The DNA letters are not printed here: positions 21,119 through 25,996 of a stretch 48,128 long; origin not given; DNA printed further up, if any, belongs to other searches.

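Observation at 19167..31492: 12.3-kb tandem array of four giant secreted PKD / SH3b-like mosaic proteins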

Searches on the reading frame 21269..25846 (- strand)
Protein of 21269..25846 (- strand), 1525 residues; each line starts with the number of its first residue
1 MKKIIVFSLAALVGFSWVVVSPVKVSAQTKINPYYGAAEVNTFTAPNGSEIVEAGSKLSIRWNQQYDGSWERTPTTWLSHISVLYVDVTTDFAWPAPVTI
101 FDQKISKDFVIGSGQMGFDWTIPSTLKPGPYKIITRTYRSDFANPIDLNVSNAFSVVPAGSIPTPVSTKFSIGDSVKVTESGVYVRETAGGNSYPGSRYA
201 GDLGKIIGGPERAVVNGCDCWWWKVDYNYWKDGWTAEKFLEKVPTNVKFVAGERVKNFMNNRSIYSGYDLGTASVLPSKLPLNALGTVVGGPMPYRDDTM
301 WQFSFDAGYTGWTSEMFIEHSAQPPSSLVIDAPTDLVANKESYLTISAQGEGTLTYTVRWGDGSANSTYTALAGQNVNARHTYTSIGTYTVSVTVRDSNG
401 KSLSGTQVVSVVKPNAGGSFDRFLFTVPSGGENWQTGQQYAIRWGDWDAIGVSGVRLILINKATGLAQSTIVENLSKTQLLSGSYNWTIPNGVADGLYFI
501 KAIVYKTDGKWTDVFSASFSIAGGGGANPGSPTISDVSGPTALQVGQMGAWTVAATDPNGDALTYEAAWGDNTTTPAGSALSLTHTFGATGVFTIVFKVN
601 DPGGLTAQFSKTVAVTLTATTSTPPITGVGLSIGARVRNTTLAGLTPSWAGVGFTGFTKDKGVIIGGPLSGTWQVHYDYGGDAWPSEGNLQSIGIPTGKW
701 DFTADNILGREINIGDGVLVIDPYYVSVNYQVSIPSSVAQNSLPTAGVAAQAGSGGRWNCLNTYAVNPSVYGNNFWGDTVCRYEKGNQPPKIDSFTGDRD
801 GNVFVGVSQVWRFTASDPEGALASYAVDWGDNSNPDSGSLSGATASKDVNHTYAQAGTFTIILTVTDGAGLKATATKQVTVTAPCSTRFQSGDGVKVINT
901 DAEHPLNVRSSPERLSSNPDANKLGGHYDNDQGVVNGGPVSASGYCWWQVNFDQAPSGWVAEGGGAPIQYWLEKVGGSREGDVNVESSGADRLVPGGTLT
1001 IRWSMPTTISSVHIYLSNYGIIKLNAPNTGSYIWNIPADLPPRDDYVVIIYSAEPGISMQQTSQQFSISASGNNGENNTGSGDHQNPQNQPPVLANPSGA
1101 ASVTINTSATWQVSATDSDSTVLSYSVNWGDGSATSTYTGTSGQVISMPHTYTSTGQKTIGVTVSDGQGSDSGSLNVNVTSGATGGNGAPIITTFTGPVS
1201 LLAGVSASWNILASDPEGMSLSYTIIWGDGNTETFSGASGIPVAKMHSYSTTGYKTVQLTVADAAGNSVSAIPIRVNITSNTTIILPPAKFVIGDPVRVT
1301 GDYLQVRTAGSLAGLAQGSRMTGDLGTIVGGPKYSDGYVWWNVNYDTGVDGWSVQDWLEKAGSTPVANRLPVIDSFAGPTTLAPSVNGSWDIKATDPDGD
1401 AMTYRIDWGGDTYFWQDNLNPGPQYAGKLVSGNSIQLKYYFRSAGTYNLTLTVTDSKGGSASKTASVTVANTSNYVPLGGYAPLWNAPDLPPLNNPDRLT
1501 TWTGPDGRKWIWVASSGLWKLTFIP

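Call 3: search_protein_families(library=pfam, proteins=[window:21269-25846:-], max_evalue=0.01)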
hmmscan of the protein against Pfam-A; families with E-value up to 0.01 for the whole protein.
window:21269-25846:- (1525 aa): 7 families
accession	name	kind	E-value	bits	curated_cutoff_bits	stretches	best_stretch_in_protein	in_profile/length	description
PF18911.6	PKD_4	-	1.4e-48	163.2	27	6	788-881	2-85/85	PKD domain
PF00801.26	PKD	-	4e-28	97.7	23.5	6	812-878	18-78/80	PKD domain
PF17963.7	Big_9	-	2.2e-14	54.5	23.6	2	1391-1468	22-89/89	Bacterial Ig domain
PF10342.15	Kre9_KNH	-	8.3e-12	46.1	24.6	2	428-521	2-94/94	Kre9/KNH-like N-terminal Ig-like domain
PF22352.2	K319L-like_PKD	-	3.2e-08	33.9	27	2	815-881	21-84/84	K319L-like, PKD domain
PF16403.11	Bact_surface_Ig-like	-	0.00099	19.6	27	0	1443-1469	45-71/71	Bacterial surface protein, Ig-like domain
PF08329.16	ChitinaseA_N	-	0.002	18.2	21.2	0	1436-1472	74-110/133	Chitinase A, N-terminal domain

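Call 4: search_protein_families(library=ncbifam, proteins=[window:21269-25846:-], max_evalue=0.01)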
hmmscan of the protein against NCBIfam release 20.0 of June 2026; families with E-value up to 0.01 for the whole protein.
window:21269-25846:- (1525 aa): 3 families
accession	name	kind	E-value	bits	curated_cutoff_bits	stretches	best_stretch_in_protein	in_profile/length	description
NF058578.1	CPR_pilus_PamR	equivalog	4e-28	98.2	300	3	350-412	177-238/297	pilus system RbmA-like protein PamR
NF038111.1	rhom_dep_M36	equivalog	4.6e-07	27.6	1700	1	1080-1181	1175-1277/1315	rhombosortase-dependent M36 family metallopeptidase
NF012211.1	tand_rpt_95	domain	6.8e-06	26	90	0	1112-1181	16-84/98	tandem-95 repeat protein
